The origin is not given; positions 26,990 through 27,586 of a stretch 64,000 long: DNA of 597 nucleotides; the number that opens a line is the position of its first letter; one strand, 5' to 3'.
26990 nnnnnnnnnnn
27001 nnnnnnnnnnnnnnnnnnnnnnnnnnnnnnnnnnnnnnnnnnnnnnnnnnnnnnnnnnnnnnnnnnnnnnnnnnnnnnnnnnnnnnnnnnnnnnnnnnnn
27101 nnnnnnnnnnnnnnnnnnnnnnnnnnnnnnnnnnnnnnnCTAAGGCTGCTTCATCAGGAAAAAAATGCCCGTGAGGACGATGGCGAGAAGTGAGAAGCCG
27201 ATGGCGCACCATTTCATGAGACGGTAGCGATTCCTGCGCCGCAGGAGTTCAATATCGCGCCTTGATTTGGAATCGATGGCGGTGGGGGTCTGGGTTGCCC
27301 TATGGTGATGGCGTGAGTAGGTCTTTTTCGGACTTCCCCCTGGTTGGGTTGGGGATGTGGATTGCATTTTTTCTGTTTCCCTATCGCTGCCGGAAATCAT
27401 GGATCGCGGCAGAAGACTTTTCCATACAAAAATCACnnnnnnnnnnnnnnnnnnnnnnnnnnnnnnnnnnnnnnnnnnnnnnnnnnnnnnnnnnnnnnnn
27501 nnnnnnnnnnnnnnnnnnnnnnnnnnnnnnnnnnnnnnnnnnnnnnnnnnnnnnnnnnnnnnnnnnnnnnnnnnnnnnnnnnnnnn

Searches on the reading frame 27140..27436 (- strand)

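Call 18: search_protein_families(library=pfam, proteins=[window:27140-27436:-], max_evalue=0.01)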
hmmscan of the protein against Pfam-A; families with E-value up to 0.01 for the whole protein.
window:27140-27436:- (98 aa): 0 families

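Call 23: search_protein_families(library=ncbifam, proteins=[window:27140-27436:-], max_evalue=10)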
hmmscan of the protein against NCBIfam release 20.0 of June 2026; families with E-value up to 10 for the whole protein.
window:27140-27436:- (98 aa): 4 families
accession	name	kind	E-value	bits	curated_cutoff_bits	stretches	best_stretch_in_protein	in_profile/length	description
NF038277.1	accessory_MacP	equivalog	0.0022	18.4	45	1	6-94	3-98/98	cell wall synthase accessory phosphoprotein MacP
NF049861.1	SCO2400_fam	subfamily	0.039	14.5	55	1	21-85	48-109/136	SCO2400 family protein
NF006757.0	PRK09277.1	subfamily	0.1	10.2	686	1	58-90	145-177/888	aconitate hydratase AcnA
NF008117.0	PRK10864.1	equivalog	0.2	10.8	267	1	19-68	52-102/344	tRNA/rRNA methyltransferase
